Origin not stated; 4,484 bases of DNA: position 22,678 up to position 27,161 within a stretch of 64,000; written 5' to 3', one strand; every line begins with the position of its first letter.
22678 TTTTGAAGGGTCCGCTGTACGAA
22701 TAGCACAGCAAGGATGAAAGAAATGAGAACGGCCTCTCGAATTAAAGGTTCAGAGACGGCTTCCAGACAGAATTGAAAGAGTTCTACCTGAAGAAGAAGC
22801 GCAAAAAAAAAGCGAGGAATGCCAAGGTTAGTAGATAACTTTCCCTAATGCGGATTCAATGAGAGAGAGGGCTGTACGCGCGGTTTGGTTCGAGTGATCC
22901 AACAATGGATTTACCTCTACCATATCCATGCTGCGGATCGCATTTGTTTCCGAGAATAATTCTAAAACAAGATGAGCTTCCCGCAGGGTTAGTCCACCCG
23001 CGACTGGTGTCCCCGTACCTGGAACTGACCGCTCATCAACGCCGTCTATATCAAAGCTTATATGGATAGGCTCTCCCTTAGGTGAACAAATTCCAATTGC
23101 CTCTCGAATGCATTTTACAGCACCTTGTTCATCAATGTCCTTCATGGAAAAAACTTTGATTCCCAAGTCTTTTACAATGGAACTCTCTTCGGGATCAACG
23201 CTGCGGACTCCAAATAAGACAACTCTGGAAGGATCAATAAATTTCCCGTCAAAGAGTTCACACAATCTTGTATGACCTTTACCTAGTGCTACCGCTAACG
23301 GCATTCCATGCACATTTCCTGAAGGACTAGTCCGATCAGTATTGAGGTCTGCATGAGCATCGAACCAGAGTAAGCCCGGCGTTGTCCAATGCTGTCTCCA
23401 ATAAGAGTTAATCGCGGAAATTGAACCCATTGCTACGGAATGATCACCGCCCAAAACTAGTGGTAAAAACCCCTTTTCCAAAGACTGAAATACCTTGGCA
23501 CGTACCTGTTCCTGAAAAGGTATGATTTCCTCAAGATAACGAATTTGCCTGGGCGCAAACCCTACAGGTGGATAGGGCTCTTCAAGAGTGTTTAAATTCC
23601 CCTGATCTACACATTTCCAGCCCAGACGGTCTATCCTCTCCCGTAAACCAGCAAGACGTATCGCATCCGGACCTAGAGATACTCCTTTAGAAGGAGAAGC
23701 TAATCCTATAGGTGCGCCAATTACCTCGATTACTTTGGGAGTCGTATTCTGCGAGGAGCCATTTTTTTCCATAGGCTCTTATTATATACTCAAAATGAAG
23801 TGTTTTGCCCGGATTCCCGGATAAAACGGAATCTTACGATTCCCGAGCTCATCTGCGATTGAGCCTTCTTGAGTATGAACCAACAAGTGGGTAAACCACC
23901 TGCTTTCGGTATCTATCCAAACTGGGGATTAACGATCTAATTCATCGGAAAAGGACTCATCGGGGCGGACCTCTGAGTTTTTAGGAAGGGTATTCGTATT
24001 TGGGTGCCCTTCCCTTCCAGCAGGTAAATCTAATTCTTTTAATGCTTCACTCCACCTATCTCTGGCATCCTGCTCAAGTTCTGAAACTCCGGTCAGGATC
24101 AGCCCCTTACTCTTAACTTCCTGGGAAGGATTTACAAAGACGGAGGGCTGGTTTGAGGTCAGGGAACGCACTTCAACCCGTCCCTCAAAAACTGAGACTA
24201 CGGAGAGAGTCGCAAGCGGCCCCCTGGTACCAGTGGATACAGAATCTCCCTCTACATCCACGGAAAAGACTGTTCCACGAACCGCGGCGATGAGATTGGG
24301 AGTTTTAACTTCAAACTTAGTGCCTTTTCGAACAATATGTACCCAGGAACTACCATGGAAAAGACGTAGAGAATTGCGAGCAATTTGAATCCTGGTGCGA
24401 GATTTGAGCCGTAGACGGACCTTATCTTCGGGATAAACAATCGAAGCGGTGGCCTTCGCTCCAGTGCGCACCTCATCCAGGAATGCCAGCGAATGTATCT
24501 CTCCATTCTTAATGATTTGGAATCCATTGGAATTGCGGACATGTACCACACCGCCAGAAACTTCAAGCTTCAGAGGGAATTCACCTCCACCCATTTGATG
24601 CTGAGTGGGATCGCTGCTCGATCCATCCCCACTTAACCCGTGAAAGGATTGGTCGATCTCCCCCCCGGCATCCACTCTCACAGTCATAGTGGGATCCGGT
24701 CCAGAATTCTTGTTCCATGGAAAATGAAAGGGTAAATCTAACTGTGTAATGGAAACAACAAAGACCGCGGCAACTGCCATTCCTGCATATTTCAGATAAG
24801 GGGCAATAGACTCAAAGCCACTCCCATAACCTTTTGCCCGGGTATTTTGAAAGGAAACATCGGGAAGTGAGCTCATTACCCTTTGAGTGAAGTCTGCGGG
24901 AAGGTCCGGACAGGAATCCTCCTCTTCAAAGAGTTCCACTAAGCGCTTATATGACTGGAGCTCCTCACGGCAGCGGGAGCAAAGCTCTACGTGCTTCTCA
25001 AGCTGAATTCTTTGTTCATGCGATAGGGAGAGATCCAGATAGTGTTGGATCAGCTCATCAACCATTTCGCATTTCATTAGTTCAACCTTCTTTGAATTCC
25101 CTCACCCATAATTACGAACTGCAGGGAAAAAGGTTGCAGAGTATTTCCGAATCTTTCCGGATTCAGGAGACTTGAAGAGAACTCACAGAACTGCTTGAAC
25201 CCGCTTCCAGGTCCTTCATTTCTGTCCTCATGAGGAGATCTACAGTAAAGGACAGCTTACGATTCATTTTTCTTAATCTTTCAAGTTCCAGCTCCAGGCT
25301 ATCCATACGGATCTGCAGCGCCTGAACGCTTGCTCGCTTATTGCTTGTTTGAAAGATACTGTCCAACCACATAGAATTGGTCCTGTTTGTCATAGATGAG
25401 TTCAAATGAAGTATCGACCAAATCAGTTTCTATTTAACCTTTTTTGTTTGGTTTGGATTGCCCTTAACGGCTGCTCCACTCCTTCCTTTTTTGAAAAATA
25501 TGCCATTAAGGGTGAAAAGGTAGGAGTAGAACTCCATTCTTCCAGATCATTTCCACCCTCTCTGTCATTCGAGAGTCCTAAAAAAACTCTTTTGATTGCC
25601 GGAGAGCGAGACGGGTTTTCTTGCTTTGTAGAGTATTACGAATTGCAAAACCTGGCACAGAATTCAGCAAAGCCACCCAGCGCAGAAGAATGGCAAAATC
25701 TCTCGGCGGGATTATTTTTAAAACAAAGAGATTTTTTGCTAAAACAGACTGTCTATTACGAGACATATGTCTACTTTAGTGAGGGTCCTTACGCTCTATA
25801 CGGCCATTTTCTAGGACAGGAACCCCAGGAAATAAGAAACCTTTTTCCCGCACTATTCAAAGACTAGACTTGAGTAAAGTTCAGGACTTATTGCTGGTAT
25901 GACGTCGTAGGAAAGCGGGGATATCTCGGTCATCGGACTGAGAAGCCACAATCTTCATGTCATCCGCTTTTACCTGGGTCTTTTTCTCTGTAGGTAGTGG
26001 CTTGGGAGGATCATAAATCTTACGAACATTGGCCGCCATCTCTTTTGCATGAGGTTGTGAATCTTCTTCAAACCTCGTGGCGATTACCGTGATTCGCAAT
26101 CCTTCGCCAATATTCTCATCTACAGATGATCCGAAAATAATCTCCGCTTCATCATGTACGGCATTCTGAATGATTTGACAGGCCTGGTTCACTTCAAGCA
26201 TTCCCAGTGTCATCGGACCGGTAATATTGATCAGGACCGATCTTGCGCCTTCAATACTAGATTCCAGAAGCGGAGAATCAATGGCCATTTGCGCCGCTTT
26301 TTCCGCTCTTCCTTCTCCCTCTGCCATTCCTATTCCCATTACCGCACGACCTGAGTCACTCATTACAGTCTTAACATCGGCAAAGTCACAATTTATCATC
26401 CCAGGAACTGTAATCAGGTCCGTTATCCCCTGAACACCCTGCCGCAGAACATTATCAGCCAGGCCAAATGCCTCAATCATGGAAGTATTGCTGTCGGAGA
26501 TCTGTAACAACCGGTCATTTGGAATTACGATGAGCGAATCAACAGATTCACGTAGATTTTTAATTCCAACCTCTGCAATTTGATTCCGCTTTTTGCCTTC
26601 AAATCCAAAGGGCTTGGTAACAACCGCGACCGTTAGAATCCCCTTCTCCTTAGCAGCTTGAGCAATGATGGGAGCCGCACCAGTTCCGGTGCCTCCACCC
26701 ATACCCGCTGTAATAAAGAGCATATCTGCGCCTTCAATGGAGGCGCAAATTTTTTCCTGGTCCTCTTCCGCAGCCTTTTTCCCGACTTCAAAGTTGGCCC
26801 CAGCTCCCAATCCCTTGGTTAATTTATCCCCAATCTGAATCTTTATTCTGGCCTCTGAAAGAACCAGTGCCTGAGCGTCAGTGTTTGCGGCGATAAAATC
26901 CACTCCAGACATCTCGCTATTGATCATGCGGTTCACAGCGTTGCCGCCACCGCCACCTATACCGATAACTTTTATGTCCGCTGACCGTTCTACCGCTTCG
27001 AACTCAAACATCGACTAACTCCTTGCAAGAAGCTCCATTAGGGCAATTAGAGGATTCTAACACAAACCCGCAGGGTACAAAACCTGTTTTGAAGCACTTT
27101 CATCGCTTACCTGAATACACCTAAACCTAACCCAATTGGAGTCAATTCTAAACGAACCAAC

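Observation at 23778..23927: Family of related intergenic elements upstream of arginase, a small Cys-rich secreted protein gene and pepA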

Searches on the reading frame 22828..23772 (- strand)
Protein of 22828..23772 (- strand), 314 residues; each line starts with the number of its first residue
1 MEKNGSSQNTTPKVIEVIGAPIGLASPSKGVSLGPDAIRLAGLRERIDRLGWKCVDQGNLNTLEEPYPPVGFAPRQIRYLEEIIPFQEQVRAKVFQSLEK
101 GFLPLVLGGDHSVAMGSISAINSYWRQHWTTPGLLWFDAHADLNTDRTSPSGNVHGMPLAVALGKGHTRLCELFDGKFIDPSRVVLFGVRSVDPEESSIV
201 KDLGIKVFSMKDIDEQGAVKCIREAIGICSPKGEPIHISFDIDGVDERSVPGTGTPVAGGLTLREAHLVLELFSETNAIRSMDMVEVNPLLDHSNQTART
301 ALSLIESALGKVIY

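Call 16: search_protein_families(library=pfam, proteins=[window:22828-23772:-])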
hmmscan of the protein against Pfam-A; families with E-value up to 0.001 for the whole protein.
window:22828-23772:- (314 aa): 1 family
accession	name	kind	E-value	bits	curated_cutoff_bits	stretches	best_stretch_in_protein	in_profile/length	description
PF00491.26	Arginase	-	4.1e-70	236.9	22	1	15-309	3-279/280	Arginase family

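Call 20: find_encoding_contigs(protein=window:22828-23772:-, flank=10000, max_places=10)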
Protein window:22828-23772:- (314 aa): 24 contigs read that carry it; 9 places shown.
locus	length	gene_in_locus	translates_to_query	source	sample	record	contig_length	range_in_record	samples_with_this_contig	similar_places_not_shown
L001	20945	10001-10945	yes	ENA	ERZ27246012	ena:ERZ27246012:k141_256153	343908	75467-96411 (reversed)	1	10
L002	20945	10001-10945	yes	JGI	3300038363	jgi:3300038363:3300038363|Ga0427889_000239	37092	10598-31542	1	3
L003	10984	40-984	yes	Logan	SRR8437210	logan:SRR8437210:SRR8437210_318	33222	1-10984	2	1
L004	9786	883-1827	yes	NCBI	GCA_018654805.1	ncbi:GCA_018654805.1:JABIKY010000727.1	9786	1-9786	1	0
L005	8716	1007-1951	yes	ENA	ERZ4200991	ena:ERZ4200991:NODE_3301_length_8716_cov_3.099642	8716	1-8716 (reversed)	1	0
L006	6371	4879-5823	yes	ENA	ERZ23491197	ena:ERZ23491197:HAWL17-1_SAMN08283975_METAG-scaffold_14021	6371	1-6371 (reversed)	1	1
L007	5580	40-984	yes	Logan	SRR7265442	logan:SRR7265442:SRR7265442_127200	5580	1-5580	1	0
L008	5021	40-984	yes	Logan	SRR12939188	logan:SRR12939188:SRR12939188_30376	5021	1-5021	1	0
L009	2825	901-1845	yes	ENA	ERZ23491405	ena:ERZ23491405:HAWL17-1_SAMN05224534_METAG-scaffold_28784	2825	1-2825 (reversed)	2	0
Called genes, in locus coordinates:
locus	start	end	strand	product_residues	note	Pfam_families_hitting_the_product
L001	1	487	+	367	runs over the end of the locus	PF01098:FTSW_RODA_SPOVE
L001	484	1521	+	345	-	PF03033:Glyco_transf_28, PF04101:Glyco_tran_28_C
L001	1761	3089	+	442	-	PF01225:Mur_ligase, PF08245:Mur_ligase_M, PF02875:Mur_ligase_C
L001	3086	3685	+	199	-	-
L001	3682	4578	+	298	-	PF01565:FAD_binding_4, PF02873:MurB_C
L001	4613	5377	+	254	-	PF08478:POTRA_1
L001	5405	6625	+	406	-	PF01869:BcrAD_BadFG (faint), PF14450:FtsA, PF02491:SHS2_FTSA, PF06723:MreB_Mbl, PF11104:PilM_2 (weak), PF06277:EutA (weak), PF14450:FtsA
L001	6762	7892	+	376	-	PF00091:Tubulin, PF12327:FtsZ_C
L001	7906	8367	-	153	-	-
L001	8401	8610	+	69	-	-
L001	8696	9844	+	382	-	PF13490:zf-HC2 (weak), PF04773:FecR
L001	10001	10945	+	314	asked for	PF00491:Arginase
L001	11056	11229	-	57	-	-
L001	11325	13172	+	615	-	-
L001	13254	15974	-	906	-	PF02985:HEAT (faint), PF03130:HEAT_PBS (faint), PF13646:HEAT_2, PF00437:T2SSE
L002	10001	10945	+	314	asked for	PF00491:Arginase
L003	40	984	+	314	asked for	PF00491:Arginase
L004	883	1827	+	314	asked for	PF00491:Arginase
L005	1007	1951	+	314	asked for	PF00491:Arginase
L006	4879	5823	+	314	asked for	PF00491:Arginase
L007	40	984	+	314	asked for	PF00491:Arginase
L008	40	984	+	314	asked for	PF00491:Arginase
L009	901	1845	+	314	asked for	PF00491:Arginase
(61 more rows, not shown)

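Call 42: find_homologous_proteins(query=window:22828-23772:-, max_evalue=1e-60)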
Query window:22828-23772:- (314 aa): 6313 proteins with E <= 1e-60 among 8000 candidates; the best 120 are listed.
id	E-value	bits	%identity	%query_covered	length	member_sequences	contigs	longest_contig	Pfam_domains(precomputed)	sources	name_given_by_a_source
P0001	3.3e-208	708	100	100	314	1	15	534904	PF00491.27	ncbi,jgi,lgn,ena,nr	ncbi:arginase [bacterium]|jgi:arginase|nr:arginase [bacterium]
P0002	4.7e-163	560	77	100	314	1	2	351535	PF00491.27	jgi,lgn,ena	-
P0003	1.9e-161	555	76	100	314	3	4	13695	PF00491.27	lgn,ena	-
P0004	1.5e-127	443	64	96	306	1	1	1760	PF00491.27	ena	-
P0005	7.7e-127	441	64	96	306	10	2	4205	PF00491.27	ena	-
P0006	1.4e-126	440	63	96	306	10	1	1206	PF00491.27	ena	-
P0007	1.4e-126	440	63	96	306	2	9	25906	PF00491.27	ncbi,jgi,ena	-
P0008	3.7e-126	439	63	96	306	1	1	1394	PF00491.27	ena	-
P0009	4.7e-124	432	62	97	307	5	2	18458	PF00491.27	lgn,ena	-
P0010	6.6e-124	431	63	97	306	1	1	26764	PF00491.27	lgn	-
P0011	1.1e-121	424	62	96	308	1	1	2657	PF00491.27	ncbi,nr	ncbi:arginase [bacterium]|nr:MAG: arginase [bacterium]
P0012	1.1e-121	424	62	96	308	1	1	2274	PF00491.27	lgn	-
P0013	2.6e-118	413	59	96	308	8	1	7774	PF00491.27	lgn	-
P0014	2.7e-118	413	60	96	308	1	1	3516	PF00491.27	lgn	-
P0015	1.4e-117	411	59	98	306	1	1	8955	PF00491.27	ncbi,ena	-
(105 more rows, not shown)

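Call 43: find_encoding_contigs(protein=P0002, flank=10000, max_places=2)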
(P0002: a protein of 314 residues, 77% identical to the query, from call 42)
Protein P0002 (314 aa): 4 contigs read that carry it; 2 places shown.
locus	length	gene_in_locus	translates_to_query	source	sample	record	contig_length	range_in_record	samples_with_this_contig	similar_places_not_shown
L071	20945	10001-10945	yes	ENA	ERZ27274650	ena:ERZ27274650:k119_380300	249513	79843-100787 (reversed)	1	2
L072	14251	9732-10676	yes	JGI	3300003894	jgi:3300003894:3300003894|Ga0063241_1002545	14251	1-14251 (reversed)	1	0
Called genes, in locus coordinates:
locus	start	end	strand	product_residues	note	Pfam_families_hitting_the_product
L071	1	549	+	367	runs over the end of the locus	PF01098:FTSW_RODA_SPOVE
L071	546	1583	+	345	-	PF03033:Glyco_transf_28, PF04101:Glyco_tran_28_C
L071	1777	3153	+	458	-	PF01225:Mur_ligase, PF08245:Mur_ligase_M, PF02875:Mur_ligase_C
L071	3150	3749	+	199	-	-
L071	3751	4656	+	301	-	PF01565:FAD_binding_4, PF02873:MurB_C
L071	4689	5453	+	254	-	PF08478:POTRA_1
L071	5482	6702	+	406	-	PF01869:BcrAD_BadFG (faint), PF14450:FtsA, PF02491:SHS2_FTSA, PF11104:PilM_2 (weak), PF06723:MreB_Mbl, PF06277:EutA (weak), PF14450:FtsA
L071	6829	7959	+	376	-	PF00091:Tubulin, PF12327:FtsZ_C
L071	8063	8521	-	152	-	-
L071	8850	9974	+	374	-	PF13490:zf-HC2 (weak), PF04773:FecR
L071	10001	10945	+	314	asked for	PF00491:Arginase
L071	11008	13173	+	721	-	-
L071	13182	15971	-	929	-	PF24714:TOR1L1_N (faint), PF25151:TPR_Trm732_C (faint), PF02985:HEAT (faint), PF03130:HEAT_PBS (faint), PF01347:TPR_Vitellogenin (faint), PF13646:HEAT_2, PF00437:T2SSE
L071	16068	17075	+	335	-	-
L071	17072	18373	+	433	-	-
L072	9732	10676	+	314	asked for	PF00491:Arginase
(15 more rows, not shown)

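Call 44: find_encoding_contigs(protein=P0003, flank=10000, max_places=2)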
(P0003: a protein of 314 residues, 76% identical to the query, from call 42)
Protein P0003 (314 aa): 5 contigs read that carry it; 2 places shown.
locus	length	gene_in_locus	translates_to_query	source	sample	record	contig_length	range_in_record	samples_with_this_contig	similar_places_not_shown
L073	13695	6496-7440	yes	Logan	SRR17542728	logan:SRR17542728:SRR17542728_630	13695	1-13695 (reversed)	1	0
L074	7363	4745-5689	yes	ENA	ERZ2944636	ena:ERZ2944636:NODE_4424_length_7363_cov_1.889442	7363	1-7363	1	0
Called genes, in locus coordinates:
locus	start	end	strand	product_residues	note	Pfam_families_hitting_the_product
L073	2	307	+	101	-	?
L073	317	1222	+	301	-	PF01565:FAD_binding_4, PF02873:MurB_C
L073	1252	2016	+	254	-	PF08478:POTRA_1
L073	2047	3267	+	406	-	PF11104:PilM_2 (faint), PF14450:FtsA (weak), PF02491:SHS2_FTSA, PF06723:MreB_Mbl, PF06277:EutA, PF14450:FtsA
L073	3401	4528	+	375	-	PF00091:Tubulin, PF12327:FtsZ_C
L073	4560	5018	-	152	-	-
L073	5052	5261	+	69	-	-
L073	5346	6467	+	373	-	PF13490:zf-HC2 (weak), PF04773:FecR (weak)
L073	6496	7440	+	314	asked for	PF00491:Arginase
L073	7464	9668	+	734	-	-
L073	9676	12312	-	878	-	PF02985:HEAT (faint), PF24714:TOR1L1_N (faint), PF03130:HEAT_PBS (faint), PF13646:HEAT_2, PF00437:T2SSE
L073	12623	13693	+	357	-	?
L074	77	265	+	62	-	-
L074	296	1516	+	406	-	PF11104:PilM_2 (faint), PF14450:FtsA (weak), PF02491:SHS2_FTSA, PF06723:MreB_Mbl, PF06277:EutA, PF14450:FtsA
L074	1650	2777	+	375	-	PF00091:Tubulin, PF12327:FtsZ_C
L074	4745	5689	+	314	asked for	PF00491:Arginase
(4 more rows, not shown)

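Call 45: find_encoding_contigs(protein=P0007, flank=10000, max_places=2)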
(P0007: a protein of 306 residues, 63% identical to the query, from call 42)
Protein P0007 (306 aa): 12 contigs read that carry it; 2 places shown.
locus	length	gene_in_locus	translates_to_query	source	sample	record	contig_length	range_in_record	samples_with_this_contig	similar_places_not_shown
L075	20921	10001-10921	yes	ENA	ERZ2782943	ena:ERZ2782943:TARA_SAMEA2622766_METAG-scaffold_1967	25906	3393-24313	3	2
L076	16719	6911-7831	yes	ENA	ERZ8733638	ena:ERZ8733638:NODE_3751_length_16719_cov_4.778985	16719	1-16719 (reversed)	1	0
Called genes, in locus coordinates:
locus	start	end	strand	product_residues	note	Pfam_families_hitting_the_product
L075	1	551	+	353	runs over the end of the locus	PF01098:FTSW_RODA_SPOVE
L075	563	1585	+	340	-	PF03033:Glyco_transf_28, PF04101:Glyco_tran_28_C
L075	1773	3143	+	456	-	PF01225:Mur_ligase, PF08245:Mur_ligase_M, PF02875:Mur_ligase_C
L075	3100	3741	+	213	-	-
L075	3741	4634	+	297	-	PF01565:FAD_binding_4, PF02873:MurB_C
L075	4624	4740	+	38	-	-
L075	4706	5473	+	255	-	PF08478:POTRA_1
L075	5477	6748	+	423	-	PF11104:PilM_2 (faint), PF14450:FtsA, PF02491:SHS2_FTSA, PF06723:MreB_Mbl, PF06277:EutA (weak), PF14450:FtsA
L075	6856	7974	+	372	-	PF00091:Tubulin, PF12327:FtsZ_C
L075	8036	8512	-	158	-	-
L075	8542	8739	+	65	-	-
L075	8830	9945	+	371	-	PF04773:FecR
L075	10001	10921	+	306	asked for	PF00491:Arginase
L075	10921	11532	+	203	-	-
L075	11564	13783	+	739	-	-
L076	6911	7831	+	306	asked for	PF00491:Arginase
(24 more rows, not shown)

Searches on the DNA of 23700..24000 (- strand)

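Call 17: search_rna_families(source=window, start=23700, end=24000, threshold=evalue, max_evalue=10)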
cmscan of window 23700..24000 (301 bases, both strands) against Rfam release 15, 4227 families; matches with E-value up to 10: 0.
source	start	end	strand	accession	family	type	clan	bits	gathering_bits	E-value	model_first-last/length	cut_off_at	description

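Call 69: search_dna_similar(query=window:23769-23915:-, collection=plasmids, mode=distant, max_evalue=0.01)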
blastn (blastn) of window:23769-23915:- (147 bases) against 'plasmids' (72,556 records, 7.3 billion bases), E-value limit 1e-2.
No match.

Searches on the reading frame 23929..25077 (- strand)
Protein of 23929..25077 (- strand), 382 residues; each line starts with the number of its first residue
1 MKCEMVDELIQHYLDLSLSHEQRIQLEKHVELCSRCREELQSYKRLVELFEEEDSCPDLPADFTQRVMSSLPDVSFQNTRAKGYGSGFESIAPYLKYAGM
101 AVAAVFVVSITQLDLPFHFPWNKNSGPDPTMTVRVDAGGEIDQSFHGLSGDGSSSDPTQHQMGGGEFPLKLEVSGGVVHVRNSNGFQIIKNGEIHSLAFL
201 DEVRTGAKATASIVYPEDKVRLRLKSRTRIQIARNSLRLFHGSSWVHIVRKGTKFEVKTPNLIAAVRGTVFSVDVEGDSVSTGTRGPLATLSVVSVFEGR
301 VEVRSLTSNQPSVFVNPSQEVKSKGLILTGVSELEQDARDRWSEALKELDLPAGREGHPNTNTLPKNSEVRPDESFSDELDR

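Call 16: search_protein_families(library=pfam, proteins=[window:23929-25077:-])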
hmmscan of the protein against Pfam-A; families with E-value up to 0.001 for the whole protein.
window:23929-25077:- (382 aa): 2 families
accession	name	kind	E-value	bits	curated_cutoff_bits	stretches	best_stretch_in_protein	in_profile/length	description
PF04773.18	FecR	-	4.6e-12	46.7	24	1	201-302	1-97/97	FecR protein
PF13490.11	zf-HC2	-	3.8e-06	27.3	22.2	1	3-37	1-35/35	Putative zinc-finger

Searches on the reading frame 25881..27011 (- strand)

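Call 64: search_protein_families(library=ncbifam, proteins=[window:25881-27011:-])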
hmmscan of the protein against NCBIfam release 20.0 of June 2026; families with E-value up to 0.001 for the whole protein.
window:25881-27011:- (376 aa): 2 families
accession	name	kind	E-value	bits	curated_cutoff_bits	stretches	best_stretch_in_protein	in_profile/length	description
TIGR00065.1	ftsZ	equivalog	1.4e-126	422.6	295.2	1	7-326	14-336/353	cell division protein FtsZ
NF045859.1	glide_P42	exception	0.0005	19.1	280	1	231-334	231-335/365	gliding machinery protein P42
